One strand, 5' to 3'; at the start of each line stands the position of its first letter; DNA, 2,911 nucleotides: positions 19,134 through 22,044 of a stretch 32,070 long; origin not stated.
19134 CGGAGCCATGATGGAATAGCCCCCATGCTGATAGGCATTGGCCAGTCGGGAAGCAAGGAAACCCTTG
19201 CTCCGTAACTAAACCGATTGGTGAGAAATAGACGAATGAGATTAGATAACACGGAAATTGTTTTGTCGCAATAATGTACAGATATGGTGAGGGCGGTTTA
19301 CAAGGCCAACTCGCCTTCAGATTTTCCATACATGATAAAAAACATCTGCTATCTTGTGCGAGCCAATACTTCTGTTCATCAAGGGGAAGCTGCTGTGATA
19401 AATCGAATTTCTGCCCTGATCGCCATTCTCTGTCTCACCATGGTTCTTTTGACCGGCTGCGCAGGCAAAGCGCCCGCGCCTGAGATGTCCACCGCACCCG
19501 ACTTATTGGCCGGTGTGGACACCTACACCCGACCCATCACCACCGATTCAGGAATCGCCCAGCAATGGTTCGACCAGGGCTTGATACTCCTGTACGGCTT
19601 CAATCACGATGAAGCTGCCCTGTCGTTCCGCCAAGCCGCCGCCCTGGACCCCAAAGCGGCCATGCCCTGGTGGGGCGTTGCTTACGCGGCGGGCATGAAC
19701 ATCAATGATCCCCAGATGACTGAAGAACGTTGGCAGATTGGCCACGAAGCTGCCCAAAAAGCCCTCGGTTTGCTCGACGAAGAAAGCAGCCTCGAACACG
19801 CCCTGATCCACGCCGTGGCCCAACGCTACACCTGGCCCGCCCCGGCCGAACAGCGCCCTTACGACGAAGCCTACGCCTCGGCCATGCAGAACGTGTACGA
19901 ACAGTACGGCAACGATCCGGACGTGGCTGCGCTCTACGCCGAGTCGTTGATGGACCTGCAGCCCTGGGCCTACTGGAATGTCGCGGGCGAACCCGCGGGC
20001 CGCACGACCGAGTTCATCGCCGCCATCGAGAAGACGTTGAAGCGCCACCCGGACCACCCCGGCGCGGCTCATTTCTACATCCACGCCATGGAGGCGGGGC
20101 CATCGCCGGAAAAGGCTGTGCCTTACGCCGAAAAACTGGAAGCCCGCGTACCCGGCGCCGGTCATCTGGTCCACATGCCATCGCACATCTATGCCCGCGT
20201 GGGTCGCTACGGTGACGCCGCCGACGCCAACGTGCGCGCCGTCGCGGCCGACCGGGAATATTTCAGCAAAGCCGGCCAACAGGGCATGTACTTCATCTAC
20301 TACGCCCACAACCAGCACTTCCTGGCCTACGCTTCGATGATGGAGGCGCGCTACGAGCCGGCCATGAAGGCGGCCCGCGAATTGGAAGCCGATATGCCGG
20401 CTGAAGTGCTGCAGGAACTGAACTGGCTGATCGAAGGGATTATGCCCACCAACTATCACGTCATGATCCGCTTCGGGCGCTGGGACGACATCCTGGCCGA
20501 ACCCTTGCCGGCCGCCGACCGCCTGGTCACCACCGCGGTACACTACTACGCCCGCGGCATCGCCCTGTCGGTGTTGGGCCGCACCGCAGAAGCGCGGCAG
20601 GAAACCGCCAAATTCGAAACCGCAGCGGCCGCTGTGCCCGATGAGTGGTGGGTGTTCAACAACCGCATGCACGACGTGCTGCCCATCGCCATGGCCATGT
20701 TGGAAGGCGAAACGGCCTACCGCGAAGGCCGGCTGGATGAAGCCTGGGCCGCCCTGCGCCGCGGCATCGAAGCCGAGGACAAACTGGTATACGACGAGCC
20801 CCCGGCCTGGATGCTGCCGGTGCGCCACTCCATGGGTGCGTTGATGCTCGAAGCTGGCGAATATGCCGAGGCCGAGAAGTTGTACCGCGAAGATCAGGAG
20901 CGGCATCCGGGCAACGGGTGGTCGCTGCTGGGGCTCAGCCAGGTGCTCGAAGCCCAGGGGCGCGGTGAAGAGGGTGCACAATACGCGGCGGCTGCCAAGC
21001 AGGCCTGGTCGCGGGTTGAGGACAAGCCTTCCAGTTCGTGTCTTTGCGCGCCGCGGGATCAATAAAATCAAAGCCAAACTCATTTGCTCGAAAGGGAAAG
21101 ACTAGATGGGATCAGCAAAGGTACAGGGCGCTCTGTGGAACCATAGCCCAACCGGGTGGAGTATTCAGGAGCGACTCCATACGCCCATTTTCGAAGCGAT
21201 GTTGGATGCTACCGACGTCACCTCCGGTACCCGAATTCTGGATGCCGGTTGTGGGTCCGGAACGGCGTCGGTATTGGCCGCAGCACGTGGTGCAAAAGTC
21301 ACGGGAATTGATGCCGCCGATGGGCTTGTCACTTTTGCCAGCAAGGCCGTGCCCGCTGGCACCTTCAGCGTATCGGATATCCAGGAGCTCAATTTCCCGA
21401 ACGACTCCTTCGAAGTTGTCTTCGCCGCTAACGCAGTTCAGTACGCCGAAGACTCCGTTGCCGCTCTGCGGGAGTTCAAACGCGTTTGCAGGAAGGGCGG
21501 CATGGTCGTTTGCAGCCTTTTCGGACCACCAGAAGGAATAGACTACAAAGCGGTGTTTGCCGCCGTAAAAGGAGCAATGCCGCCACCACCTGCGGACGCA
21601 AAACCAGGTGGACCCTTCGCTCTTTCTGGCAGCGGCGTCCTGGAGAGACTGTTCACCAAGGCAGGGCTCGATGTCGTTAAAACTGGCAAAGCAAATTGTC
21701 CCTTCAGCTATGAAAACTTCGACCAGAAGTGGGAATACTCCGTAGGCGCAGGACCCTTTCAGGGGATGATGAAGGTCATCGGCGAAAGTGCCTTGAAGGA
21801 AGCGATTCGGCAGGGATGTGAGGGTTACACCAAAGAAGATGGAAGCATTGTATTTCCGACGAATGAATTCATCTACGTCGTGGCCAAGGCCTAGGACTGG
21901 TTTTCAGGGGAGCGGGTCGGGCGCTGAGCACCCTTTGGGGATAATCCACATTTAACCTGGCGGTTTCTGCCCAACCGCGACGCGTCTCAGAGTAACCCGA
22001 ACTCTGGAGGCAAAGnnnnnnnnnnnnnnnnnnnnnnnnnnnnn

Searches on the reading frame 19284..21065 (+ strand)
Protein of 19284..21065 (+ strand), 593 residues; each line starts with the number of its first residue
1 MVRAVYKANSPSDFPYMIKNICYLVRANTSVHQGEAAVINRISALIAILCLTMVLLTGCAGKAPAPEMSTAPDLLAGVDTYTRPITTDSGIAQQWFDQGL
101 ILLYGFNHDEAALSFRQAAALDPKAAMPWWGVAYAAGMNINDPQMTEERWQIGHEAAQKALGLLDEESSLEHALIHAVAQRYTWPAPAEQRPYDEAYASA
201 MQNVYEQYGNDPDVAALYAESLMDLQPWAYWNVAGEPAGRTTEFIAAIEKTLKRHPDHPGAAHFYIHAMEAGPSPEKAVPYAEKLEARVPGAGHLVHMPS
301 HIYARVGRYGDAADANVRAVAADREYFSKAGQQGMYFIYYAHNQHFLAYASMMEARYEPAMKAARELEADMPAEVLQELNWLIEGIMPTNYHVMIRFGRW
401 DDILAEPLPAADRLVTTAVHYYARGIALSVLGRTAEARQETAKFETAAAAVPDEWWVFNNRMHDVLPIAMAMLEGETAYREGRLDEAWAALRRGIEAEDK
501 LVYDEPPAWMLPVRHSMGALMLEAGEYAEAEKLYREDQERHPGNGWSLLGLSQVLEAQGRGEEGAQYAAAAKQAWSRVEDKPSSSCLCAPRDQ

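Call 25: search_protein_families(library=pfam, proteins=[window:19284-21065:+], max_evalue=0.001)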
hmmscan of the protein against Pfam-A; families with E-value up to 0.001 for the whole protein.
window:19284-21065:+ (593 aa): 4 families
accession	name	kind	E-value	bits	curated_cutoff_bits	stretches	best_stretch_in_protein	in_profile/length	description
PF13424.12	TPR_12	-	2.9e-05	24.6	30.1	0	473-536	8-70/77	Tetratricopeptide repeat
PF07719.23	TPR_2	-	3e-05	24.3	27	0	93-124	2-33/34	Tetratricopeptide repeat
PF13431.12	TPR_17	-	0.00028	21.4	24.4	0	420-439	15-34/34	Tetratricopeptide repeat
PF13432.12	TPR_16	-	0.0009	20.1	32.7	0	522-575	8-61/65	Tetratricopeptide repeat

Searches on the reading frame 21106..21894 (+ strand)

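Call 25: search_protein_families(library=pfam, proteins=[window:21106-21894:+], max_evalue=0.001)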
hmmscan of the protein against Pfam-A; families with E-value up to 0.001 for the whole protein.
window:21106-21894:+ (262 aa): 10 families
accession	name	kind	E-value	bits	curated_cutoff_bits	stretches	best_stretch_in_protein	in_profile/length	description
PF08241.18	Methyltransf_11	-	6.3e-20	72.1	21.2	1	45-136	1-95/95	Methyltransferase domain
PF13649.12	Methyltransf_25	-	4.6e-18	66.1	27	1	44-132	1-97/97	Methyltransferase domain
PF13847.12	Methyltransf_31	-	6.1e-15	55.6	27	1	39-137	2-110/145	Methyltransferase domain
PF13489.12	Methyltransf_23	-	6.4e-11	42.7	27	1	40-191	22-162/164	Methyltransferase domain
PF08242.18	Methyltransf_12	-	1.2e-10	42.4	30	1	45-134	1-98/98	Methyltransferase domain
PF01209.24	Ubie_methyltran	-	1.6e-07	31.4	20.1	1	34-152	41-167/233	ubiE/COQ5 methyltransferase family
PF07021.18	MetW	-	2.1e-06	28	21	1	38-131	11-105/193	Methionine biosynthesis protein MetW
PF03848.20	TehB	-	6.3e-05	22.9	20.4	1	26-81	16-71/193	Tellurite resistance protein TehB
PF03141.22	Methyltransf_29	-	6.4e-05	22.2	23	1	42-137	119-218/506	Putative S-adenosyl-L-methionine-dependent methyltransferase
PF05724.17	TPMT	-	0.00093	19.4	26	0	10-73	9-70/218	Thiopurine S-methyltransferase (TPMT)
